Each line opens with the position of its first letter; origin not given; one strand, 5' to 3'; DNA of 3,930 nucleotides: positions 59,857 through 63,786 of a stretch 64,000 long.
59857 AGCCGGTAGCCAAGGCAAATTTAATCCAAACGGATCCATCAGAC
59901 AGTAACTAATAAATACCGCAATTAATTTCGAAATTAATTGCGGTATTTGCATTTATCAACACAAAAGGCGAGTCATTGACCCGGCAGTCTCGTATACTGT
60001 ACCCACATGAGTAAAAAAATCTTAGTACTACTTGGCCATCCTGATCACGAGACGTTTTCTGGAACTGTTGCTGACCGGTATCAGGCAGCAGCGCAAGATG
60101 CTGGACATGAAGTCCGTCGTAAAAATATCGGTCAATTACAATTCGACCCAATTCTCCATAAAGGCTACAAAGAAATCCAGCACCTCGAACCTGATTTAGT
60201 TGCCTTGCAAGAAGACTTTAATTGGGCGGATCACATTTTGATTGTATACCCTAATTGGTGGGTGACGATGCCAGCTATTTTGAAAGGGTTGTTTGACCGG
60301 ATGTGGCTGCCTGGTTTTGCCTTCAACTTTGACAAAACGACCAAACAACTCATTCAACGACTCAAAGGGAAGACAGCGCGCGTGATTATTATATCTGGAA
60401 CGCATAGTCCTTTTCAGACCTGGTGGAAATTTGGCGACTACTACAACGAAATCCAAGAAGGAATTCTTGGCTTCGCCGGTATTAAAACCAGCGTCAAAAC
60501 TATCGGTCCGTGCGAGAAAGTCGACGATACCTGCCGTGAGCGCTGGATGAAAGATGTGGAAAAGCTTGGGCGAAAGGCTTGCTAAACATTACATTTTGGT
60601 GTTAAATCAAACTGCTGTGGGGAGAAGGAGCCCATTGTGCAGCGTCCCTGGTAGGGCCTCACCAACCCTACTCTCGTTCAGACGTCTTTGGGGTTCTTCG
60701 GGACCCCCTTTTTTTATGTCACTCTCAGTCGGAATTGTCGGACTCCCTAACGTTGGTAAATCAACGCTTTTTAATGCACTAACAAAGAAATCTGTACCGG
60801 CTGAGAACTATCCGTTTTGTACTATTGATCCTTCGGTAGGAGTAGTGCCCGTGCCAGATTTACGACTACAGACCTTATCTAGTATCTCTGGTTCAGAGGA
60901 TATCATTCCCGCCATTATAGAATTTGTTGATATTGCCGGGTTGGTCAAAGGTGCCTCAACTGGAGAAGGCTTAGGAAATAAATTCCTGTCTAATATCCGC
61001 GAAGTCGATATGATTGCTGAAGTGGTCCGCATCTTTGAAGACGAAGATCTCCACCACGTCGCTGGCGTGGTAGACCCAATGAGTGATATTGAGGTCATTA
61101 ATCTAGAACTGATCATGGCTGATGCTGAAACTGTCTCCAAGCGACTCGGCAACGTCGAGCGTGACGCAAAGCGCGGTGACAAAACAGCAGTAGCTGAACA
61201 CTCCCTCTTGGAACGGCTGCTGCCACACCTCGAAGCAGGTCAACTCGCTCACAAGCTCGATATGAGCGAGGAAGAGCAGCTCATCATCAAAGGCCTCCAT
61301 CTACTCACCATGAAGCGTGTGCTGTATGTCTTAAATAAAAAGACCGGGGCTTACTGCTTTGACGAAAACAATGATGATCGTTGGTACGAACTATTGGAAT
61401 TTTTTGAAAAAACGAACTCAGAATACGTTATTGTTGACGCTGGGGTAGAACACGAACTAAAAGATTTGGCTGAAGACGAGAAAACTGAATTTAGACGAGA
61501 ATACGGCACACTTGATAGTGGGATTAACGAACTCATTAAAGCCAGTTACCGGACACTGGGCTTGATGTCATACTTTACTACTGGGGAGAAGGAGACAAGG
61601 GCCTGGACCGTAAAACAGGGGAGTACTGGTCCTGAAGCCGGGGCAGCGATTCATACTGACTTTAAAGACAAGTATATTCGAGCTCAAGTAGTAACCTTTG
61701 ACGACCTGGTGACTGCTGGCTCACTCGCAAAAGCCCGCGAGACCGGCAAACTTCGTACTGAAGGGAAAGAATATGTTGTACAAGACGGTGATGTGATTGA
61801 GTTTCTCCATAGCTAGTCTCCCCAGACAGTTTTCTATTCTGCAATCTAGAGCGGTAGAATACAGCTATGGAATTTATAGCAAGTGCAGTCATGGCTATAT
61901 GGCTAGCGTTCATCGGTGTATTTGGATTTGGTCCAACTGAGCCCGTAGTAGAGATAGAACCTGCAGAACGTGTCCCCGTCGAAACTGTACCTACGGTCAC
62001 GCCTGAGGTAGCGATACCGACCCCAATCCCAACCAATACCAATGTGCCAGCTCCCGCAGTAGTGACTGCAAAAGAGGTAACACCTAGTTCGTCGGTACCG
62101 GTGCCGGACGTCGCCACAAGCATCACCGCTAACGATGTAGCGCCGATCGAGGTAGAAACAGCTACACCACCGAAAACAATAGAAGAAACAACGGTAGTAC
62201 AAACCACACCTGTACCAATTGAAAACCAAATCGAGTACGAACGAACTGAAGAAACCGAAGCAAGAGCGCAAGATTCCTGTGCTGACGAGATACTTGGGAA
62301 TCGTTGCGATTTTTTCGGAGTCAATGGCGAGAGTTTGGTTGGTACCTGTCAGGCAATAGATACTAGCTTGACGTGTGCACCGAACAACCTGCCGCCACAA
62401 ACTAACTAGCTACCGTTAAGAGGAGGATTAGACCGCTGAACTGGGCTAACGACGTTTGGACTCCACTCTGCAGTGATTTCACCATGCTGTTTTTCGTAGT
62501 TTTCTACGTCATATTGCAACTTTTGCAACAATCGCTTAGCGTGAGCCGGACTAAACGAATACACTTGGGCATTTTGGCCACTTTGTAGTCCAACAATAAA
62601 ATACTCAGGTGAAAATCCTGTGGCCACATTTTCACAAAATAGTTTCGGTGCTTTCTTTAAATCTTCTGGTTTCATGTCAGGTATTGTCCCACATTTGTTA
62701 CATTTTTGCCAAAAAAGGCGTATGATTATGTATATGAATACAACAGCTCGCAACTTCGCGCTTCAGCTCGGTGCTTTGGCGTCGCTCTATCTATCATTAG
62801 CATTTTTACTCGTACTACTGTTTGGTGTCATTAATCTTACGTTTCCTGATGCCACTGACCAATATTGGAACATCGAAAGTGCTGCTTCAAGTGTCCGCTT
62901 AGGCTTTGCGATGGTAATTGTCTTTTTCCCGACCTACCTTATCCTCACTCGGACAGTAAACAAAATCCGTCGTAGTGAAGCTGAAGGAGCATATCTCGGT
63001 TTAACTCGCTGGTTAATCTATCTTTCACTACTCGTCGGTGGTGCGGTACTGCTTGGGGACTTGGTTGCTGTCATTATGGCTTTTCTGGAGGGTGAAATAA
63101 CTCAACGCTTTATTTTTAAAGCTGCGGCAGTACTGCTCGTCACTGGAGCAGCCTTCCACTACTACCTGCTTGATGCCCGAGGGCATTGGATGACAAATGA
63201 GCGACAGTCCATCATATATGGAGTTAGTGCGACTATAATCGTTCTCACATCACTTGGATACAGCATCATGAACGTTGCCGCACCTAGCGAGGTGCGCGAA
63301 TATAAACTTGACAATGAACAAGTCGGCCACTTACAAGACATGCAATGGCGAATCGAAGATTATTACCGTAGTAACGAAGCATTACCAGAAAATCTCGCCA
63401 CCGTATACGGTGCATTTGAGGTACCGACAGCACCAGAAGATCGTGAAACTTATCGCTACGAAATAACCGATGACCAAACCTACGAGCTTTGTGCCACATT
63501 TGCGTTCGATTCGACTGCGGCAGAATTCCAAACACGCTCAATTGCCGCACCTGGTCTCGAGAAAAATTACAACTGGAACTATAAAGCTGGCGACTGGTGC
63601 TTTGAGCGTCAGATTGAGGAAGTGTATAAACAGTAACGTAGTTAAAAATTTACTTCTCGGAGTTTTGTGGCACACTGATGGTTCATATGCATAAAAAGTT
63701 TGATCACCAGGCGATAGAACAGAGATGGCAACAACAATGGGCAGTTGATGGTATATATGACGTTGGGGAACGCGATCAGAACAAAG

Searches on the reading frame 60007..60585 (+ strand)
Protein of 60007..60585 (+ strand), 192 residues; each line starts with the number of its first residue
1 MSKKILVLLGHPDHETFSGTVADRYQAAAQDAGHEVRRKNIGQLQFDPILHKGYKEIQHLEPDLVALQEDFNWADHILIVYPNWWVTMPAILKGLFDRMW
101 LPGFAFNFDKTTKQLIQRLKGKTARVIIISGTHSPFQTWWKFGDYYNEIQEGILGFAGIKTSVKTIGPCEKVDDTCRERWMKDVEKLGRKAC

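Call 23: find_encoding_contigs(protein=window:60007-60585:+, flank=10000, max_places=10)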
Protein window:60007-60585:+ (192 aa): no gene with exactly this product is on record in the collection.

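Call 27: search_protein_families(library=pfam, proteins=[window:60007-60585:+], max_evalue=0.01)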
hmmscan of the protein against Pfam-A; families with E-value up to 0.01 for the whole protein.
window:60007-60585:+ (192 aa): 2 families
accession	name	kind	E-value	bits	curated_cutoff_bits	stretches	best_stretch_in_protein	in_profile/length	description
PF02525.22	Flavodoxin_2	-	6.6e-34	117.8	27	1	3-161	1-169/198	Flavodoxin-like fold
PF03358.20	FMN_red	-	2.6e-14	53.5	24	1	4-130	2-115/152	NADPH-dependent FMN reductase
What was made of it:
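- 60007..60585 (+): Flavodoxin-like-fold NAD(P)H oxidoreductase gene downstream of copy 2. A conserved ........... (59992-60002, containing a TATACT -10-like hexamer) lies just upstream of its ATG. Call 27 (PF02525, 6.6e-34).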

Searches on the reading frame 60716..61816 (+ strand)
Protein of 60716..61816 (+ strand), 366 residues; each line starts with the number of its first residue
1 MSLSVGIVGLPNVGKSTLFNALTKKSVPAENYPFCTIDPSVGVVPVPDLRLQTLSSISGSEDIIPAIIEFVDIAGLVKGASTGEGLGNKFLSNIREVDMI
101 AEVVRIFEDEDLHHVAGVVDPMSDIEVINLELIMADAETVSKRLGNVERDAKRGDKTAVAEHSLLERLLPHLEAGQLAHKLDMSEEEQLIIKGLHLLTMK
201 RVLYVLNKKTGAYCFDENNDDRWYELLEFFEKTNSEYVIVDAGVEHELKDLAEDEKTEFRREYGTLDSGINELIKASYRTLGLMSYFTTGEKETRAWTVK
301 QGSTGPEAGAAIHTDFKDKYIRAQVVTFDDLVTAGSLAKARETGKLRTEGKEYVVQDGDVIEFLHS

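Call 44: find_homologous_proteins(query=window:60716-61816:+, max_evalue=1e-40)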
Query window:60716-61816:+ (366 aa): 8000 proteins with E <= 1e-40 among 8000 candidates; the best 120 are listed.
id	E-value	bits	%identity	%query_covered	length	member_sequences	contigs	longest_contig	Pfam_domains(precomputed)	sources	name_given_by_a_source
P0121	3.9e-237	804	100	100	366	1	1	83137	PF01926.30,PF02421.25,PF06071.20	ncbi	-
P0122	3.0e-194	663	82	100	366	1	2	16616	PF01926.30,PF02421.25,PF06071.20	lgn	-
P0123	2.1e-193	660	82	100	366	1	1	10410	PF01926.30,PF02421.25,PF06071.20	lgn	-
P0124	1.2e-192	658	81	100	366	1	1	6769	PF01926.30,PF02421.25,PF06071.20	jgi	jgi:GTP-binding protein YchF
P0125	9.8e-192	655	81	100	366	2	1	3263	PF01926.30,PF02421.25,PF06071.20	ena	-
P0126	1.3e-191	654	81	100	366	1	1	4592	PF01926.30,PF02421.25,PF06071.20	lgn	-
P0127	3.2e-191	653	80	99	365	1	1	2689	PF01926.30,PF02421.25,PF06071.20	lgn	-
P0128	6.9e-191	652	81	100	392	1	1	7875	PF01926.30,PF02421.25,PF06071.20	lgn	-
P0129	1.2e-190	651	80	99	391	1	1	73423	PF01926.30,PF02421.25,PF06071.20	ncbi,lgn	-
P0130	2.0e-190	651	81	100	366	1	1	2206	PF01926.30,PF02421.25,PF06071.20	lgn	-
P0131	2.9e-190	650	82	99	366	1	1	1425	PF01926.30,PF02421.25,PF06071.20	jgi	jgi:ribosome-binding ATPase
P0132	3.9e-190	650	80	99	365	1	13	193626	PF01926.30,PF02421.25,PF06071.20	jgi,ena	-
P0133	4.5e-190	649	80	99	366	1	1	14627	PF01926.30,PF02421.25,PF06071.20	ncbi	-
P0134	5.4e-190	649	81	99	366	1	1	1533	PF01926.30,PF02421.25,PF06071.20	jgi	jgi:ribosome-binding ATPase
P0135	5.6e-190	649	80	100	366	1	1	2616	PF01926.30,PF02421.25,PF06071.20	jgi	-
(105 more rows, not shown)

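Call 47: find_encoding_contigs(protein=P0121, flank=10000, max_places=3)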
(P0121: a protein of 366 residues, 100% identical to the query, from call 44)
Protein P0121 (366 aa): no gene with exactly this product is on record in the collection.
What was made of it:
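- Tried and rejected: The flavodoxin-like protein and YchF/P0121 are not on record, so the source contig could not be extended (calls 23, 47).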

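Call 48: find_encoding_contigs(protein=P0122, flank=10000, max_places=2)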
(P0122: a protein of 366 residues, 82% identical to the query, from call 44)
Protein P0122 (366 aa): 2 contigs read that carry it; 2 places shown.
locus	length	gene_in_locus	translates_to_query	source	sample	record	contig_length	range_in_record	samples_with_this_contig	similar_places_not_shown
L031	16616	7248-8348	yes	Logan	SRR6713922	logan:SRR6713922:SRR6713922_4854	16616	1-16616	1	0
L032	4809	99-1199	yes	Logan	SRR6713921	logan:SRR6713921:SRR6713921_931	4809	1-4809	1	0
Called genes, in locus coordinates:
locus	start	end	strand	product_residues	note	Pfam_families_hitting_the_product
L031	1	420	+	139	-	?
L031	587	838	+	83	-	PF02823:ATP-synt_DE_N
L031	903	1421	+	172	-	-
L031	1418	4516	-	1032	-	PF00873:ACR_tran, PF02355:SecD_SecF_C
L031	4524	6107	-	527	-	PF25917:BSH_RND (weak), PF25975:CzcB_C, PF25989:YknX_C (weak)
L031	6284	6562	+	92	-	-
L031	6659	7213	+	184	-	PF02525:Flavodoxin_2, PF03358:FMN_red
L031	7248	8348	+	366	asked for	PF01926:MMR_HSR1, PF02421:FeoB_N (weak), PF06071:YchF-GTPase_C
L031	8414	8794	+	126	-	-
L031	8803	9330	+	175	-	PF02600:DsbB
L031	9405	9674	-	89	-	-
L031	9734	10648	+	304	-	PF18920:DUF5671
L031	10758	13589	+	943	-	PF00133:tRNA-synt_1, PF09334:tRNA-synt_1g, PF13603:tRNA-synt_1_2, PF00293:NUDIX, PF00133:tRNA-synt_1, PF08264:Anticodon_1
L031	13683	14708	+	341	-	PF04545:Sigma70_r4, PF05066:HARE-HTH (faint)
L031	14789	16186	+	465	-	PF26449:DUF8128 (weak)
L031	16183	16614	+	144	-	?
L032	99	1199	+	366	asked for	PF01926:MMR_HSR1, PF02421:FeoB_N (weak), PF06071:YchF-GTPase_C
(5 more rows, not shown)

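Call 49: find_encoding_contigs(protein=P0129, flank=10000, max_places=2)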
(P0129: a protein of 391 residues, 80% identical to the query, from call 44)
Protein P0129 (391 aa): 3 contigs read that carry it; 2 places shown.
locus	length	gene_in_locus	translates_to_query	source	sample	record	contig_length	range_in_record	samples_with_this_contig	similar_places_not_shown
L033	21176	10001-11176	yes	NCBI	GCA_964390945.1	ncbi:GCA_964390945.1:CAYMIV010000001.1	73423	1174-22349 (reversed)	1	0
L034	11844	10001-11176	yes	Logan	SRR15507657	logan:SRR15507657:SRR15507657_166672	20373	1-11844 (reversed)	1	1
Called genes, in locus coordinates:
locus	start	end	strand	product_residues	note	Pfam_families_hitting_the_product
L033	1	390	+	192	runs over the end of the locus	PF03352:Adenine_glyco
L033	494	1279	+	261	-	PF00119:ATP-synt_A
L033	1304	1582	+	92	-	PF00137:ATP-synt_C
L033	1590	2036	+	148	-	PF00430:ATP-synt_B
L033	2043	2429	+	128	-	PF00213:OSCP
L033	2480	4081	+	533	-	PF02874:ATP-synt_ab_N, PF00006:ATP-synt_ab, PF00306:ATP-synt_ab_C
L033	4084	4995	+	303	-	PF00231:ATP-synt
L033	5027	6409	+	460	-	PF02874:ATP-synt_ab_N, PF00006:ATP-synt_ab, PF22919:ATP-synt_VA_C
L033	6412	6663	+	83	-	PF02823:ATP-synt_DE_N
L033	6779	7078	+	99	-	-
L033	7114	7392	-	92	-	-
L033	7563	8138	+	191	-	PF02525:Flavodoxin_2, PF03358:FMN_red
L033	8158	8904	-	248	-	PF05175:MTS (weak)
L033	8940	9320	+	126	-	PF06262:Zincin_1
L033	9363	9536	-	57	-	-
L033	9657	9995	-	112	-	-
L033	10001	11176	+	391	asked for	PF01926:MMR_HSR1, PF02421:FeoB_N (weak), PF06071:YchF-GTPase_C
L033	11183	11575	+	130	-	PF01541:GIY-YIG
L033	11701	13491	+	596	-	PF00009:GTP_EFTU, PF01926:MMR_HSR1, PF02421:FeoB_N (faint), PF22042:EF-G_D2, PF03144:GTP_EFTU_D2, PF00679:EFG_C, PF21018:BipA_C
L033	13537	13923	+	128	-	-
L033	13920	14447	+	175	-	PF02600:DsbB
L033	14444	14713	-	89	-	PF11950:DUF3467 (weak)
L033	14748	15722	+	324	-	PF18920:DUF5671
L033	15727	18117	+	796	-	PF00133:tRNA-synt_1, PF09334:tRNA-synt_1g, PF13603:tRNA-synt_1_2, PF00133:tRNA-synt_1, PF09334:tRNA-synt_1g (weak), PF08264:Anticodon_1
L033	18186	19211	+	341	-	PF04545:Sigma70_r4, PF05066:HARE-HTH (faint)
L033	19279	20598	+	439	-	PF26449:DUF8128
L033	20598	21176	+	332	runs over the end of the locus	PF02618:YceG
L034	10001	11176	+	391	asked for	PF01926:MMR_HSR1, PF02421:FeoB_N (weak), PF06071:YchF-GTPase_C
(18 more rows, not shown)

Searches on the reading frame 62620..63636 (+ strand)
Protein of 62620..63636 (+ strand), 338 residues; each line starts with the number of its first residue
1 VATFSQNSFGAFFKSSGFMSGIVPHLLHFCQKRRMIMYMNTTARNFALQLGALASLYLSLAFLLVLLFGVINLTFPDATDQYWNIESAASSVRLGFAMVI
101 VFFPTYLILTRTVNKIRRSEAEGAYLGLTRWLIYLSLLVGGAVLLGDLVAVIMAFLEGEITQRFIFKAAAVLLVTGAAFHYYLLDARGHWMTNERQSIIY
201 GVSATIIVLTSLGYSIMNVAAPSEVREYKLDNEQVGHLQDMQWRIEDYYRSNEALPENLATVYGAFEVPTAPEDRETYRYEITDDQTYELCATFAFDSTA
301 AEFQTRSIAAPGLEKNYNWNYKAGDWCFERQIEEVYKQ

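Call 66: search_protein_families(library=pfam, proteins=[window:62620-63636:+], max_evalue=0.001)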
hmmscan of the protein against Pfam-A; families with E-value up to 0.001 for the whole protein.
window:62620-63636:+ (338 aa): 1 family
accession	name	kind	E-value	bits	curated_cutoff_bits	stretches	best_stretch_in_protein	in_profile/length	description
PF18920.5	DUF5671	-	8.2e-13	48.8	28.4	1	48-176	4-131/132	Domain of unknown function (DUF5671)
